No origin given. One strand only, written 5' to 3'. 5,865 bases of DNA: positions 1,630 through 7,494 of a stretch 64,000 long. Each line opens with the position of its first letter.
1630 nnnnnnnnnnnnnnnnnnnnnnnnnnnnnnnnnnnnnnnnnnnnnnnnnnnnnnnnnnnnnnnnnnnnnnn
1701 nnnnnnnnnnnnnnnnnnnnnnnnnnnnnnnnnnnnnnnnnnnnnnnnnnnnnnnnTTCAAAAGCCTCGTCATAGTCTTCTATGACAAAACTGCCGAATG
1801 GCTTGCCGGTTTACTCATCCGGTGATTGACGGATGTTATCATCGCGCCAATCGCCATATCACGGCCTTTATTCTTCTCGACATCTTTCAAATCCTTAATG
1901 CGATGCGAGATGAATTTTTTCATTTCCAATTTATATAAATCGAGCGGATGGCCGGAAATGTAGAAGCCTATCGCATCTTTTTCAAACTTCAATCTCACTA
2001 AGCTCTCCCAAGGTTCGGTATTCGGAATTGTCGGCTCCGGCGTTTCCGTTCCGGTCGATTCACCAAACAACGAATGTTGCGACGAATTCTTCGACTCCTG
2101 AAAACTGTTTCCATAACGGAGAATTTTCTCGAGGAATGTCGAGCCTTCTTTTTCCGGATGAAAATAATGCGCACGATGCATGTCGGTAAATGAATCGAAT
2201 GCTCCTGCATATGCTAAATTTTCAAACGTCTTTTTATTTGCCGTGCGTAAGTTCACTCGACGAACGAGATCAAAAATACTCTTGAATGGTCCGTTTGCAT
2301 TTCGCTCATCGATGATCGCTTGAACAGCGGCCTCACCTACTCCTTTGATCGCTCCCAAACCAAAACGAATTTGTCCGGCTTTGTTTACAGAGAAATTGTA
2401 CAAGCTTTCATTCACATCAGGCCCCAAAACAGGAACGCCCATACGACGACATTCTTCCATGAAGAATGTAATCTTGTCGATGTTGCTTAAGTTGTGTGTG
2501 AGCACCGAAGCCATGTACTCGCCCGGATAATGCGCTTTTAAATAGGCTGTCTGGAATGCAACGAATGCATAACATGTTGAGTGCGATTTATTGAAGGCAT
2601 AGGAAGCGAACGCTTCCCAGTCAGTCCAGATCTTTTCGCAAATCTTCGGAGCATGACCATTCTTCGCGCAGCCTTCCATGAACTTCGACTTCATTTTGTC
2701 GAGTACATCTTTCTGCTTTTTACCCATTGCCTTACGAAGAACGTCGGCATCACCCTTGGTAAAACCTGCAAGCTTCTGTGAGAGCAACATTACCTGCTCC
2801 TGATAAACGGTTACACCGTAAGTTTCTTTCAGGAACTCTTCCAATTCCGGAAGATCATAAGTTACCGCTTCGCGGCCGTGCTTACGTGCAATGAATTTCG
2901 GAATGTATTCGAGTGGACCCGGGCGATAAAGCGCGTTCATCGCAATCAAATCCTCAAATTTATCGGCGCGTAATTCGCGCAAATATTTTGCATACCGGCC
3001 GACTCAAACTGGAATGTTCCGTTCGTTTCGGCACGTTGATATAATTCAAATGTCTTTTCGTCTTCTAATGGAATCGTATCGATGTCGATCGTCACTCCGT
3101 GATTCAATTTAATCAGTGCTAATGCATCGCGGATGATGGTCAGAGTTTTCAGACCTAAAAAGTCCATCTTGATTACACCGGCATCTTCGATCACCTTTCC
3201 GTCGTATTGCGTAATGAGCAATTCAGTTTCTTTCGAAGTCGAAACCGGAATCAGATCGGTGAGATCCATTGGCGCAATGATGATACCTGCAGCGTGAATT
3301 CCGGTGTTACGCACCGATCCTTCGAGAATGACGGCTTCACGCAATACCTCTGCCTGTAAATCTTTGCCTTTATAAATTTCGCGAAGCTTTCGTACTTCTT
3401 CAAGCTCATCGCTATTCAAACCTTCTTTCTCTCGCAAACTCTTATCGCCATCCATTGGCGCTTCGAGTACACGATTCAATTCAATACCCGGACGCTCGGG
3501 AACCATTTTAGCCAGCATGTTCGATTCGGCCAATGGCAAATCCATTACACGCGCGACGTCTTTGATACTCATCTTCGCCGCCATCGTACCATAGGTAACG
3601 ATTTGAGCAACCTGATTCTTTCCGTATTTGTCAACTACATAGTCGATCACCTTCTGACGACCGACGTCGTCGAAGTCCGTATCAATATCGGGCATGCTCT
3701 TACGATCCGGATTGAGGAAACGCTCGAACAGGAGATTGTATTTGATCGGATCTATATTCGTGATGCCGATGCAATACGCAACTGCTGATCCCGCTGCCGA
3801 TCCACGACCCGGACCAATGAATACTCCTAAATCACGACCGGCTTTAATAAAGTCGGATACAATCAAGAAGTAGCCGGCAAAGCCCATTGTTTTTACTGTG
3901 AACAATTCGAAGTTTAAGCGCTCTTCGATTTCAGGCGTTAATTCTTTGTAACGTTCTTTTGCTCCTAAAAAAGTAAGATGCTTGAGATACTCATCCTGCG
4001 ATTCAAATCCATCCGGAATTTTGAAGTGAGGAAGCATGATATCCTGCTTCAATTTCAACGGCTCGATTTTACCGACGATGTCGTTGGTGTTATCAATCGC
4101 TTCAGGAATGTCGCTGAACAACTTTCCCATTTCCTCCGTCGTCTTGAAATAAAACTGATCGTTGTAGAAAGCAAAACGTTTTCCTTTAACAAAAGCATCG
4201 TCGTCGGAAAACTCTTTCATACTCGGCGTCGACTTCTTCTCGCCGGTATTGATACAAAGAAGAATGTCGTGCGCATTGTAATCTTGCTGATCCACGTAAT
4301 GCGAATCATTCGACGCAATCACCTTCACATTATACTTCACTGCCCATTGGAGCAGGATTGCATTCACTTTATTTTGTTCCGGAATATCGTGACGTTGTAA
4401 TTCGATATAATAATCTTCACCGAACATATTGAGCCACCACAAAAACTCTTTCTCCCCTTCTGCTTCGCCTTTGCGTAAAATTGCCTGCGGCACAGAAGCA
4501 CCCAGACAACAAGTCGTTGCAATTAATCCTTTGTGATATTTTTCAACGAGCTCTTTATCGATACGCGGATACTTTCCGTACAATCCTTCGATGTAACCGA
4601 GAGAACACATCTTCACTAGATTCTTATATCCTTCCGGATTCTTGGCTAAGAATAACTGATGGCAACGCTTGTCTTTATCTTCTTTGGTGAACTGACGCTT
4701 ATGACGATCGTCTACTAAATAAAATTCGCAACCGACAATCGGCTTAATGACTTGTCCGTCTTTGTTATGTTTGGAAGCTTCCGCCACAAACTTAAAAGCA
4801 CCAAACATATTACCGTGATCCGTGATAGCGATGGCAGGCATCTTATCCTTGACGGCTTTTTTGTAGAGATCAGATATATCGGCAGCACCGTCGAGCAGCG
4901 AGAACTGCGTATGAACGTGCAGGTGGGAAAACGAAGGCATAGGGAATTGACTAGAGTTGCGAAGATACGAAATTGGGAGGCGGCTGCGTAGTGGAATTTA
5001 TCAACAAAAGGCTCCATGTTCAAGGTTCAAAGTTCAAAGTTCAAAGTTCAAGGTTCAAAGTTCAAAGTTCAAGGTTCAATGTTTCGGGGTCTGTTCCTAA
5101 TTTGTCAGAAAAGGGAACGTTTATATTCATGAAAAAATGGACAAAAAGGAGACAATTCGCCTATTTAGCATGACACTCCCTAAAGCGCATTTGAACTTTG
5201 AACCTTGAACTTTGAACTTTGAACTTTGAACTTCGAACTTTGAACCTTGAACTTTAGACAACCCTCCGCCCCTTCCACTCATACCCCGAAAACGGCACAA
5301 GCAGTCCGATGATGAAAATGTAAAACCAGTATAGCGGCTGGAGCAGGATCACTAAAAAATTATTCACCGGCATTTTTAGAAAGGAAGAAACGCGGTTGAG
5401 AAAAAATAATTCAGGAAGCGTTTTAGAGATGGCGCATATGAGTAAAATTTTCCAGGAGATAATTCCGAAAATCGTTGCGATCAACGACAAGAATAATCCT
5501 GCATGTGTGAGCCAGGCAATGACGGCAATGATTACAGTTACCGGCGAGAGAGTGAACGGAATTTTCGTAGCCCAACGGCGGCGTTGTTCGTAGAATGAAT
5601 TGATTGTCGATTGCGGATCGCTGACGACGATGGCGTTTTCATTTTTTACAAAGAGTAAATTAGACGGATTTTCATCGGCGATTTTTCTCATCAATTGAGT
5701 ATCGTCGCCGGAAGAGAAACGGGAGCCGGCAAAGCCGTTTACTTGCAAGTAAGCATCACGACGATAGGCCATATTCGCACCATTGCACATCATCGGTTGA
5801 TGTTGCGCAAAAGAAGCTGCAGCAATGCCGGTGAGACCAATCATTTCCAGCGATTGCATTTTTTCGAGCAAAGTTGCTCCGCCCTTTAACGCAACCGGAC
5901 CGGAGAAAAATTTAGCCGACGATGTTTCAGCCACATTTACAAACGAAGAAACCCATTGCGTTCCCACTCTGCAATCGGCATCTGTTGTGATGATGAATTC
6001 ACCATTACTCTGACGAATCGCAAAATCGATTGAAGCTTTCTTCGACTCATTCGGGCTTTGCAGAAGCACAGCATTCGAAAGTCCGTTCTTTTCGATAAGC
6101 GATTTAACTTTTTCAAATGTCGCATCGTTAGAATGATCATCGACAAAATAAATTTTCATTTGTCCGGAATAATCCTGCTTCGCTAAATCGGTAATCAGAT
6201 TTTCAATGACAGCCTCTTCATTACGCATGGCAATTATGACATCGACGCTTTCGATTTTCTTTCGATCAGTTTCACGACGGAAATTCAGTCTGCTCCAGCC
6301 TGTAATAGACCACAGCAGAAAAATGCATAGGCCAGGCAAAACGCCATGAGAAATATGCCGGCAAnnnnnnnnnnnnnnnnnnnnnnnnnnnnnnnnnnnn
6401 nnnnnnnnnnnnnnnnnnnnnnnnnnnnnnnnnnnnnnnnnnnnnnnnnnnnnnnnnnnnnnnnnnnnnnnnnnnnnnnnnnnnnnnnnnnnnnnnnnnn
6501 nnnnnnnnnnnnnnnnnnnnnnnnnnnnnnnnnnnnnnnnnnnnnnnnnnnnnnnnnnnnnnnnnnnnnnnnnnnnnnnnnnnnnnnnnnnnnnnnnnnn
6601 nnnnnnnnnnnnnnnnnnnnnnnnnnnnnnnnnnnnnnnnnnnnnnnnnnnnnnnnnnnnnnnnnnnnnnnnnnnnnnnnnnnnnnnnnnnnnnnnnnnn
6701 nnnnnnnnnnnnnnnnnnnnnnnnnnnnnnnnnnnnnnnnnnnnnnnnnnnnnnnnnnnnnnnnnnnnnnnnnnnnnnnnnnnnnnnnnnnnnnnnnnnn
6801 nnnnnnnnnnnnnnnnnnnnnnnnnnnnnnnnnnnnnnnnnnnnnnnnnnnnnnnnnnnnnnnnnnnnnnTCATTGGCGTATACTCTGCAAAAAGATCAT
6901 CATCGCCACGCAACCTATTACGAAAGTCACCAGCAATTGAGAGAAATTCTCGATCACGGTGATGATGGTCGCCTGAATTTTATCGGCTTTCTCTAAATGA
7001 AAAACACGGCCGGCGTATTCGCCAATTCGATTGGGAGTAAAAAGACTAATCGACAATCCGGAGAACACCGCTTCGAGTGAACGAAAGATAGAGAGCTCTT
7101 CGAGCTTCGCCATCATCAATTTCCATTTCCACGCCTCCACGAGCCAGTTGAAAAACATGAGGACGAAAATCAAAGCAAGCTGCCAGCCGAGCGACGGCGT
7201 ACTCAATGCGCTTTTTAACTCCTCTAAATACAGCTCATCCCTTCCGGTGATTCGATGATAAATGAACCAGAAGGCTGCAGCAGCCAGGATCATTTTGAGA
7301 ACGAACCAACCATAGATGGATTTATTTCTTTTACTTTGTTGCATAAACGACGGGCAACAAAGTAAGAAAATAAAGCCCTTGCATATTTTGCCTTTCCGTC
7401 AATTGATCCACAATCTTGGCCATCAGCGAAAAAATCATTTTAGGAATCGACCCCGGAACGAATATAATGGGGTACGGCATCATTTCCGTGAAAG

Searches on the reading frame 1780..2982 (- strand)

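Call 22: search_protein_families(library=pfam, proteins=[window:1780-2982:-], max_evalue=0.001)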
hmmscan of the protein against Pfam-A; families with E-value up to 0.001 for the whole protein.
window:1780-2982:- (400 aa): 3 families
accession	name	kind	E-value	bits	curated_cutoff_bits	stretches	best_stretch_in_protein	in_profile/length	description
PF17657.6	DNA_pol3_finger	-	1.9e-40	138.4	22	1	2-109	57-166/166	Bacterial DNA polymerase III alpha subunit finger domain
PF14579.12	HHH_6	-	6e-32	110.2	25.6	1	182-271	1-88/90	Helix-hairpin-helix motif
PF12836.13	HHH_3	-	9.9e-05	22.8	27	1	209-255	16-59/65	Helix-hairpin-helix motif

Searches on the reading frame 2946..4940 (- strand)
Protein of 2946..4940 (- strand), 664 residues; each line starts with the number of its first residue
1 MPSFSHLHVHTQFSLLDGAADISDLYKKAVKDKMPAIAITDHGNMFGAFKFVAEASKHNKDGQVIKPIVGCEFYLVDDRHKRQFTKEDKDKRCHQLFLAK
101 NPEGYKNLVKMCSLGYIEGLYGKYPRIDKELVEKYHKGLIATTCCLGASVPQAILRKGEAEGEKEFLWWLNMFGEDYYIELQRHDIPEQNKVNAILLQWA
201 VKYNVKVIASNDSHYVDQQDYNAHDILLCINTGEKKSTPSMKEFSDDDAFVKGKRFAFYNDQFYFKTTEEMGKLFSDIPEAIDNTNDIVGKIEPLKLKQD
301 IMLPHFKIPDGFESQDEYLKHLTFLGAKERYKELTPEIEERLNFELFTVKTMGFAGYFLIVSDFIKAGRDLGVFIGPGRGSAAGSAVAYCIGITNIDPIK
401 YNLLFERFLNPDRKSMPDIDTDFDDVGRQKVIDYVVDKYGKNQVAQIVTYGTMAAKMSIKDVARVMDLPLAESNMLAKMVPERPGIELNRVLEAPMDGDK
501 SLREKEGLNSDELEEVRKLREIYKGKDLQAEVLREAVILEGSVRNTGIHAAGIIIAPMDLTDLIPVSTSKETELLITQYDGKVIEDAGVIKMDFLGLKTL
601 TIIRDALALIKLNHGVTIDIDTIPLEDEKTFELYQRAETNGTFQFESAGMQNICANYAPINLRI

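Call 22: search_protein_families(library=pfam, proteins=[window:2946-4940:-], max_evalue=0.001)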
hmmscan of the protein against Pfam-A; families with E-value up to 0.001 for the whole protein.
window:2946-4940:- (664 aa): 3 families
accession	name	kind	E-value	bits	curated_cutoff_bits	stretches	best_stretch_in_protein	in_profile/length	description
PF07733.18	DNA_pol3_alpha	-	1.9e-90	303.4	23.9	1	317-596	1-260/260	Bacterial DNA polymerase III alpha NTPase domain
PF02811.25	PHP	-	1.3e-51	175.6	26.4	1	6-184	1-164/164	PHP domain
PF17657.6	DNA_pol3_finger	-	8.2e-16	58.2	22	1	599-661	1-63/166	Bacterial DNA polymerase III alpha subunit finger domain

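Call 76: find_homologous_proteins(query=window:2946-4940:-, max_evalue=1e-50)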
Query window:2946-4940:- (664 aa): 8000 proteins with E <= 1e-50 among 8000 candidates; the best 120 are listed.
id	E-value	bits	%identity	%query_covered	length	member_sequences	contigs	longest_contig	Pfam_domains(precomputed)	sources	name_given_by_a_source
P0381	0.0e+0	1294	85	99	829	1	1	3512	PF02811.27,PF17657.7,PF07733.19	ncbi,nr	ncbi:MAG TPA: DNA polymerase III subunit alpha, partial [Bacteroidia bacterium]|nr:DNA polymerase II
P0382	0.0e+0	1289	84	99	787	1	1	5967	PF02811.27,PF17657.7,PF07733.19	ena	-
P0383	0.0e+0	1252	81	100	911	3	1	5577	PF02811.27,PF14579.13,PF17657.7,PF07733.19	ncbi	ncbi:MAG: DNA polymerase III subunit alpha, partial [Bacteroidota bacterium]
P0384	0.0e+0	1249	82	99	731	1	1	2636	PF02811.27,PF17657.7,PF07733.19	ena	-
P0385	0.0e+0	1236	80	99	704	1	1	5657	PF02811.27,PF17657.7,PF07733.19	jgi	-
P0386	0.0e+0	1234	80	99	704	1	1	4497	PF02811.27,PF17657.7,PF07733.19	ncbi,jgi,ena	jgi:DNA polymerase-3 subunit alpha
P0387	0.0e+0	1225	81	98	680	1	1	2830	PF02811.27,PF17657.7,PF07733.19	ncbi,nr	ncbi:MAG TPA: DNA polymerase III subunit alpha, partial [Bacteroidia bacterium]|nr:DNA polymerase II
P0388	0.0e+0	1224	81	99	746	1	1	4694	PF02811.27,PF17657.7,PF07733.19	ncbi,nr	ncbi:MAG: DNA polymerase III subunit alpha, partial [Bacteroidia bacterium]|nr:DNA polymerase III su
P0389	0.0e+0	1220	81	99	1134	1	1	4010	PF02811.27,PF14579.13,PF01336.32,PF17657.7,PF07733.19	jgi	jgi:DNA polymerase III subunit alpha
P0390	0.0e+0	1218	80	99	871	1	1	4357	PF02811.27,PF14579.13,PF17657.7,PF07733.19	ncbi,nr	ncbi:MAG: DNA polymerase III subunit alpha, partial [Bacteroidia bacterium]|nr:DNA polymerase III su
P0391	0.0e+0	1207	83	94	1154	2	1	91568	PF02811.27,PF14579.13,PF01336.32,PF17657.7,PF07733.19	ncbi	-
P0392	0.0e+0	1206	79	99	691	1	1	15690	PF02811.27,PF17657.7,PF07733.19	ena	-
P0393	0.0e+0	1204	84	94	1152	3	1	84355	PF02811.27,PF14579.13,PF01336.32,PF17657.7,PF07733.19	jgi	jgi:DNA polymerase-3 subunit alpha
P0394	0.0e+0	1202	78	99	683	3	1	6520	PF02811.27,PF17657.7,PF07733.19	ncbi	ncbi:MAG: DNA polymerase III subunit alpha, partial [Bacteroidota bacterium]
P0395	0.0e+0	1198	78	99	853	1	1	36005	PF02811.27,PF17657.7,PF07733.19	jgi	-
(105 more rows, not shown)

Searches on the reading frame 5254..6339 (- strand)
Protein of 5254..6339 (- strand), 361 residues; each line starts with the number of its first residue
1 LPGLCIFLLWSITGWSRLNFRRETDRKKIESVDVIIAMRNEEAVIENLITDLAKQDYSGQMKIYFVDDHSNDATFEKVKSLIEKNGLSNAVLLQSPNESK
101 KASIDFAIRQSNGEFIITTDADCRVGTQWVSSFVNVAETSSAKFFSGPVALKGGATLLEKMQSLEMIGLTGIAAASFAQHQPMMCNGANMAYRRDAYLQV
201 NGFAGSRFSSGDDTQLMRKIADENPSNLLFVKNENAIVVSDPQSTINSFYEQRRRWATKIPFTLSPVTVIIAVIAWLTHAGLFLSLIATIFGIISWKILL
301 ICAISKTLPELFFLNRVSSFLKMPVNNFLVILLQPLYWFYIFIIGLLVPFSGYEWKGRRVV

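Call 45: search_protein_families(library=pfam, proteins=[window:5254-6339:-], max_evalue=0.01)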
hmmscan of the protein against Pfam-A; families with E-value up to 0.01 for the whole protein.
window:5254-6339:- (361 aa): 5 families
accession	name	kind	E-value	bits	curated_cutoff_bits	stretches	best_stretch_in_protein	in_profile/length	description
PF00535.33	Glycos_transf_2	-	1.2e-19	71.3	23.3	1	34-197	2-164/168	Glycosyl transferase family 2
PF13641.12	Glyco_tranf_2_3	-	3.1e-15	57.3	27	1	32-257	3-228/230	Glycosyltransferase like family 2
PF13632.12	Glyco_trans_2_3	-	3e-13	50.5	27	1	116-302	2-185/198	Glycosyl transferase family group 2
PF13506.12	Glyco_transf_21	-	2e-05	24.6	21.7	1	103-257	21-173/174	Glycosyl transferase family 21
PF10111.15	Glyco_tranf_2_2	-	0.00012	22.1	27.3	1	34-128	2-97/276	Glycosyltransferase like family 2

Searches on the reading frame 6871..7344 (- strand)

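Call 22: search_protein_families(library=pfam, proteins=[window:6871-7344:-], max_evalue=0.001)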
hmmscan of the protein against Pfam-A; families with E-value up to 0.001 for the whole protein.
window:6871-7344:- (157 aa): 1 family
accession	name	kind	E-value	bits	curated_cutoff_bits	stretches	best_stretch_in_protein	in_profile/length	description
PF03706.18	LPG_synthase_TM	-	6.4e-15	55.8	33.4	1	15-154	2-138/302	Lysylphosphatidylglycerol synthase TM region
